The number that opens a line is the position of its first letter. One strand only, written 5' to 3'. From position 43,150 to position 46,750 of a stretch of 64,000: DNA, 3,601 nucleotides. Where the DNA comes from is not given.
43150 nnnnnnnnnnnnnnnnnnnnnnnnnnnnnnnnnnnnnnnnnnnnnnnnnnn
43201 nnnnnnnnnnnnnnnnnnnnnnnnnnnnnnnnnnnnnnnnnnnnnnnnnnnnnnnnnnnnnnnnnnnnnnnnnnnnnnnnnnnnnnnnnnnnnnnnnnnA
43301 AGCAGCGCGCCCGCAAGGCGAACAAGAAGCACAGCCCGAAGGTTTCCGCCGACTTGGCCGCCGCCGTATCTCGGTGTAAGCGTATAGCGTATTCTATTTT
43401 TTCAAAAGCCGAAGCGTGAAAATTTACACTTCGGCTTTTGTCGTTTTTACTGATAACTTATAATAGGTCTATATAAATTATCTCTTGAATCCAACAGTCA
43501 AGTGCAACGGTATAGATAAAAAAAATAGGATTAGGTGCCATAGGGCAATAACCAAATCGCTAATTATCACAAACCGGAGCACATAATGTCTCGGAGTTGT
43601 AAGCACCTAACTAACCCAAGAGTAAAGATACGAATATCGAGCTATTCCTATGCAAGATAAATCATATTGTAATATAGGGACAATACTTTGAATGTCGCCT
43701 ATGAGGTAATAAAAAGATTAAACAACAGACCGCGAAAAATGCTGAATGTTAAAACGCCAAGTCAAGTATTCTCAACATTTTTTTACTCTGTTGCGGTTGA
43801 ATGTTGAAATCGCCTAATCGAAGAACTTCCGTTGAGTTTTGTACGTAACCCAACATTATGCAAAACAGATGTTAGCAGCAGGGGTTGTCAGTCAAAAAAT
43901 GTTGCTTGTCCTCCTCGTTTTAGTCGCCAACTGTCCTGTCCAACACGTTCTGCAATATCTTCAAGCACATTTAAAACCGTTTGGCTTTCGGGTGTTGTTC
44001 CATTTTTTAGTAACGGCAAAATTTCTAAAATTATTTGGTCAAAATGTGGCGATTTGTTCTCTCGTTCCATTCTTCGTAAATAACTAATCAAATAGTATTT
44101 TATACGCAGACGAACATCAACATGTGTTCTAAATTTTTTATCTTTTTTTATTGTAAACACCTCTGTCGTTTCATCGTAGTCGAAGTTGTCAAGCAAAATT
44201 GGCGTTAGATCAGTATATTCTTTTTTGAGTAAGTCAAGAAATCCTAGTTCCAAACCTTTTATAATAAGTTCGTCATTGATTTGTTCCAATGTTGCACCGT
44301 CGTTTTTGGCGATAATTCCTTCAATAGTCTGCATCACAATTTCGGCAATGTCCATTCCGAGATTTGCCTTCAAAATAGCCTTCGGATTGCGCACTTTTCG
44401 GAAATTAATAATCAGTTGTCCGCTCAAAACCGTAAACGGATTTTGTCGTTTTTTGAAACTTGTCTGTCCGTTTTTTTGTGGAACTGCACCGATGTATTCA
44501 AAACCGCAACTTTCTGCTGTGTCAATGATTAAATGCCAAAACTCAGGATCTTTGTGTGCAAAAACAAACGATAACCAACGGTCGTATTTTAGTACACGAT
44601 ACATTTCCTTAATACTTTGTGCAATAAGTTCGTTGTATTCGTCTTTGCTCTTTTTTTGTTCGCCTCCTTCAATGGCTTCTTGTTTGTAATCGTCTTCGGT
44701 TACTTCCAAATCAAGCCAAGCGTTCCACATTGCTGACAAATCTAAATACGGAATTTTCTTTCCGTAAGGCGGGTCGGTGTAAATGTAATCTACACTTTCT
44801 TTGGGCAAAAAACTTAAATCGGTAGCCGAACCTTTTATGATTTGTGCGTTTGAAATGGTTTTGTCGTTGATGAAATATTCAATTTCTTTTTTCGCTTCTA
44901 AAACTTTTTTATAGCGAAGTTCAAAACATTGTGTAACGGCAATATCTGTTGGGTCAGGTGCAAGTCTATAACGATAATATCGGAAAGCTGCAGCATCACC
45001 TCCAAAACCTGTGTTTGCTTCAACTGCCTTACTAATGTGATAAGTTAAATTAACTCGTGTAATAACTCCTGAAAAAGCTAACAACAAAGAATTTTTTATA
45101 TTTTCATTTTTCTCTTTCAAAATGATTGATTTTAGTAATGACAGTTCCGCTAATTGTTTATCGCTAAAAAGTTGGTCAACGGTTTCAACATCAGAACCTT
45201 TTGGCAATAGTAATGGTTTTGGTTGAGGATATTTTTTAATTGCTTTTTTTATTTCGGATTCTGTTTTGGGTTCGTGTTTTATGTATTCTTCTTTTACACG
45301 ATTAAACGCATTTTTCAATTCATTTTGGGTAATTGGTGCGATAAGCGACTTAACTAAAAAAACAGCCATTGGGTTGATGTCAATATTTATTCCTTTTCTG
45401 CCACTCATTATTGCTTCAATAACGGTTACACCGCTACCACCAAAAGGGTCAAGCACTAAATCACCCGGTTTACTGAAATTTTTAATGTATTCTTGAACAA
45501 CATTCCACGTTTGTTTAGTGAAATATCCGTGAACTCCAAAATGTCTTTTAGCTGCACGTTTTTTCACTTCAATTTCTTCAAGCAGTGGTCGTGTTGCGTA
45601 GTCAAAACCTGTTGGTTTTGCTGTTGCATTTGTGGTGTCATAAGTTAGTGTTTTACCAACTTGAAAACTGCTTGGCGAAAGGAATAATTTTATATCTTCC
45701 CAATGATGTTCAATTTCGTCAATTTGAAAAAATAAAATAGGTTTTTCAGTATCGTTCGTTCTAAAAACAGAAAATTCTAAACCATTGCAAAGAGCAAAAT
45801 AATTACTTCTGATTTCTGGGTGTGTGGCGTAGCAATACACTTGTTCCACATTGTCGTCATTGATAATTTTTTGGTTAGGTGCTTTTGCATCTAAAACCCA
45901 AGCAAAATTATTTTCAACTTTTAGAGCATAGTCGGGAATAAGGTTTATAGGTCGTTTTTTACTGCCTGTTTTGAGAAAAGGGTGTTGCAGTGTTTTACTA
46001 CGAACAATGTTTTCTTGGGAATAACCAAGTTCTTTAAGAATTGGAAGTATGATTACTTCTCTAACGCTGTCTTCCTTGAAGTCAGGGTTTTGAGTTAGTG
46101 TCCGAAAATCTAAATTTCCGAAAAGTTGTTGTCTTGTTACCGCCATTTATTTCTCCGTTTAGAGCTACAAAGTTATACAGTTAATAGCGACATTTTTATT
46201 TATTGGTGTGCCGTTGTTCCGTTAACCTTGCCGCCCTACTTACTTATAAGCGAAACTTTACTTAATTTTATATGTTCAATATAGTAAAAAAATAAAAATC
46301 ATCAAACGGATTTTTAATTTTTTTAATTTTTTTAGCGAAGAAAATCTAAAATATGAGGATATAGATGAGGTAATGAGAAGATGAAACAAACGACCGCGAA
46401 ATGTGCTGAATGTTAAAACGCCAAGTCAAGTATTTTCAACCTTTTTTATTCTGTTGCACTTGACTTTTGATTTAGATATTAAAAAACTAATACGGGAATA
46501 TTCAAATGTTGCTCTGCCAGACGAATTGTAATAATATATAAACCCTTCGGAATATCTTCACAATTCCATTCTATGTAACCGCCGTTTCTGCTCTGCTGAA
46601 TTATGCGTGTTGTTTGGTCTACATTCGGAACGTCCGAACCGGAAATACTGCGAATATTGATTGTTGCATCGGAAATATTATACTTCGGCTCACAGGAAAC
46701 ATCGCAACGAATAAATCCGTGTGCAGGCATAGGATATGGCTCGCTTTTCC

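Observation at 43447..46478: Islet 2: HsdR-N nuclease-like / DNA methyltransferase fusion inserted between the rpoC terminator and the next gene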

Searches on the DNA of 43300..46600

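Call 79: search_rna_families(source=window, start=43300, end=46600, threshold=evalue, max_evalue=1)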
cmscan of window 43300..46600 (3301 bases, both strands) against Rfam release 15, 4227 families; matches with E-value up to 1: 0.
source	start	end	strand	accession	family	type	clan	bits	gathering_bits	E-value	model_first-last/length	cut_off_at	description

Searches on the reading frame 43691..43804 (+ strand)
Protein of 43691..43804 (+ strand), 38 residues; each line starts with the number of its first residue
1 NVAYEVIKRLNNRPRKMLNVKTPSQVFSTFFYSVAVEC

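Call 44: search_dna_similar(query=window:43691-43804:+, collection=plasmids, mode=protein, max_evalue=10, max_rows=12)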
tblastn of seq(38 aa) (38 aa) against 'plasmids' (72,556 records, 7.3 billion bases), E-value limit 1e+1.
Records with a match: 2185; places in all: 2901; records where one place covers at least 80% of the query: 28.
Best place of each record, by identity: 60-80% 305; <60% 1880.
By first word of the organism name: Escherichia 897; Citrobacter 122; Lactiplantibacillus 114; Salmonella 114; Enterococcus 111; Rhizobium 94; Klebsiella 92; Acinetobacter 64; Enterobacter 62; Streptomyces 36; and 121 more.
By predicted mobility (MOB-suite, as given by PLSDB): conjugative 1010; non-mobilizable 588; mobilizable 587.
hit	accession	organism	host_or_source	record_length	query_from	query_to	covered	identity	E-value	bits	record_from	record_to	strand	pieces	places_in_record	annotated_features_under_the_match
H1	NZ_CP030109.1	Acinetobacter baumannii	Homo sapiens,Tracheal secretion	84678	1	36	95%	47.5%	5e-1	33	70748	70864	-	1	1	IS30-like element IS18 family transposase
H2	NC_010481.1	Acinetobacter baumannii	-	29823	1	36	95%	47.5%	5e-1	33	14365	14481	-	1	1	IS30-like element IS18 family transposase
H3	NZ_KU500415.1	Acinetobacter baumannii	-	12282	1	36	95%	47.5%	2e+0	31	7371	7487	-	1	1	none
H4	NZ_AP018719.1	Sulfuricystis multivorans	-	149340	6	36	82%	54.8%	1e-2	37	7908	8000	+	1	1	none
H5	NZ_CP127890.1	Acinetobacter towneri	cell culture,Influent wastewater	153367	10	36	71%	59.3%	5e-1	32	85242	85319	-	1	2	IS30 family transposase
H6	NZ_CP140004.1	Acinetobacter johnsonii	-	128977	10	36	71%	59.3%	5e-1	32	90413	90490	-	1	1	IS30 family transposase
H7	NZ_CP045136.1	Acinetobacter indicus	Cows,cow feces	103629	10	36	71%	59.3%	5e-1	32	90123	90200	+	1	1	none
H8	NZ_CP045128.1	Acinetobacter indicus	cow,cow feces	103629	10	36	71%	59.3%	5e-1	32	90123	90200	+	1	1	none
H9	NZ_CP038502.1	Acinetobacter baumannii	Homo sapiens,blood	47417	10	36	71%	59.3%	6e-1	32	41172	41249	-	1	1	IS30 family transposase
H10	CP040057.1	Acinetobacter baumannii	Homo sapiens,blood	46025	10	36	71%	59.3%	2e+0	31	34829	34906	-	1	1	none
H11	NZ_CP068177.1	Acinetobacter ursingii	-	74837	10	36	71%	59.3%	5e+0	30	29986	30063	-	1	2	none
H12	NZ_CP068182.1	Acinetobacter ursingii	-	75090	10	36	71%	59.3%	5e+0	30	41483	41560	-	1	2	none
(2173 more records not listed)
